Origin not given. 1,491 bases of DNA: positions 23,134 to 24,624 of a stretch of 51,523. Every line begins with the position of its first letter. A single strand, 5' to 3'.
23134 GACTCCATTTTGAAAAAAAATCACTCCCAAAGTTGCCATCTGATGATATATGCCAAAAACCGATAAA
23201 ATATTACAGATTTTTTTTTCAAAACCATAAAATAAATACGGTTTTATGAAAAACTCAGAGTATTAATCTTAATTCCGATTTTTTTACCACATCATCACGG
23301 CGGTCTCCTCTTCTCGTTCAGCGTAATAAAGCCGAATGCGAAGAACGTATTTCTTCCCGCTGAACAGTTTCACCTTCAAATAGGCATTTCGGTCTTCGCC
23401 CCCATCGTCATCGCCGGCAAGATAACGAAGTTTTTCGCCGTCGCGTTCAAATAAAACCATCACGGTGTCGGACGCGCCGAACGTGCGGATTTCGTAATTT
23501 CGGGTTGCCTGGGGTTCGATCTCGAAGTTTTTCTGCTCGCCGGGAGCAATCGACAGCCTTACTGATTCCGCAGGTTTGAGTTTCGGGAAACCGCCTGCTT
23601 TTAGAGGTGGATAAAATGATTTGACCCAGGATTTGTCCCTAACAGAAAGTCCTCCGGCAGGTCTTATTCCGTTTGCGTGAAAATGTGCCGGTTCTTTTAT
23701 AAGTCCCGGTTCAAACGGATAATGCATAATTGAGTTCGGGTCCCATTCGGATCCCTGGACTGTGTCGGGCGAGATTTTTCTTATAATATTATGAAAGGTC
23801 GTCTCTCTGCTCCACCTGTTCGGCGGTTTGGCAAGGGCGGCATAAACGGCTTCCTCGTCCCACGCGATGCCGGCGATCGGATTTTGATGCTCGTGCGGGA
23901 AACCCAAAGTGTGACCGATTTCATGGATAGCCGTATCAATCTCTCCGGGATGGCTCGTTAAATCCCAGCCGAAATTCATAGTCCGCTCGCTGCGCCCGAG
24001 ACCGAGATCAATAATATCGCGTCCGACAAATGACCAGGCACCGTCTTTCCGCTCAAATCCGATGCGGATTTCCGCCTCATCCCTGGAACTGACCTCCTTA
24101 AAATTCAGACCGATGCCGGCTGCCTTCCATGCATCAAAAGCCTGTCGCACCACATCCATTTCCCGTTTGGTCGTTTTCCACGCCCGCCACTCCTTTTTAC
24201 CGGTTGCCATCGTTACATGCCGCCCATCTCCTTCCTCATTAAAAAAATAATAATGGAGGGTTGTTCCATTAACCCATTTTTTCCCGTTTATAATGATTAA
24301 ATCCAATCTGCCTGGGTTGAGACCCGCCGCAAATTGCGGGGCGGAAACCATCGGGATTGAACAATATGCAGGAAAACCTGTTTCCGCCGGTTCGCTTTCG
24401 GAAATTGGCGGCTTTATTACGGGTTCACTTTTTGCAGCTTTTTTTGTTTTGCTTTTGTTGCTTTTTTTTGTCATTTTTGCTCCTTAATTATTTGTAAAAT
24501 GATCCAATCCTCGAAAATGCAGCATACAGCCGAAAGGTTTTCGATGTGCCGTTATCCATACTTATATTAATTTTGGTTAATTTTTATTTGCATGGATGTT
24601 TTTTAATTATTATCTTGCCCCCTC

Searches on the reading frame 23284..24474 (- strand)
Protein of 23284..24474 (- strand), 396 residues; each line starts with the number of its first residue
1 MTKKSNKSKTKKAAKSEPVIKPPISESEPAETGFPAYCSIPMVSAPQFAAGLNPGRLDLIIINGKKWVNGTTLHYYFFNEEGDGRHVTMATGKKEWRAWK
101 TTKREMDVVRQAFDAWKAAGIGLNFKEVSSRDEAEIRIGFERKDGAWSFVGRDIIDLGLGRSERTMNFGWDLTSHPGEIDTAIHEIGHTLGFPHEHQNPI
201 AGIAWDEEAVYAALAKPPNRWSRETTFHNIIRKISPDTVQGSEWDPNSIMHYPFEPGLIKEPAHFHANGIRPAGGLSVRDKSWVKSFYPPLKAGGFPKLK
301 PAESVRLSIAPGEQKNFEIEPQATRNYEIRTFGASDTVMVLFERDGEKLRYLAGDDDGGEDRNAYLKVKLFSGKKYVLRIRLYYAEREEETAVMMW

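Call 3: search_protein_families(library=pfam, proteins=[window:23284-24474:-], max_evalue=0.01)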
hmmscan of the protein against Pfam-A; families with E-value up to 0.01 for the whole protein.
window:23284-24474:- (396 aa): 2 families
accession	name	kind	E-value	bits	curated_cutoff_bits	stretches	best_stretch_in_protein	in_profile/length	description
PF01400.30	Astacin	-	1.4e-08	35.1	22.5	1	101-252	15-143/189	Astacin (Peptidase family M12A)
PF00413.30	Peptidase_M10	-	7.8e-08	32.8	24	1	101-144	19-60/159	Matrixin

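Call 4: search_protein_families(library=padloc, proteins=[window:23284-24474:-], max_evalue=0.01)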
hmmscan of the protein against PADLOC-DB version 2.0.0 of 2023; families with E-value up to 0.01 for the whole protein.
window:23284-24474:- (396 aa): 0 families

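Call 40: search_protein_families(library=ncbifam, proteins=[window:23284-24474:-], max_evalue=1)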
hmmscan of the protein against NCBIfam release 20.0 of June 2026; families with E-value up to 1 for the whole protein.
window:23284-24474:- (396 aa): 7 families
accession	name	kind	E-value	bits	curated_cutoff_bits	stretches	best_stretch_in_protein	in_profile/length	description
NF050131.1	BGluronaseAbsR1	equivalog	1.8e-137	458.2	650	1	36-396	4-361/361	beta-glucuronidase AbsR1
NF045530.1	LegP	equivalog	0.0024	17.5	300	1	109-253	79-203/244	Dot/Icm T4SS effector Zinc-dependent metalloprotease LegP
NF035945.1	Zn_serralysin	subfamily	0.0043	16.3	500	1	69-196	51-179/462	serralysin family metalloprotease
NF038122.1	metallo_LGF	subfamily_domain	0.036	14.1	80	1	179-193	144-158/274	NF038122 family metalloprotease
NF041905.1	MXAN_2677_2678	equivalog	0.099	11.6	250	1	181-197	187-203/283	myxosortase-dependent metalloprotease, MXAN_2677/MXAN_2678 family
TIGR03296.1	M6dom_TIGR03296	domain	0.12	12.3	110.8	1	171-198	157-186/286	M6 family metalloprotease domain-containing protein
NF053766.1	ZapA_metallo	exception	0.58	9.1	940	0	102-195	88-189/483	ZapA family metalloprotease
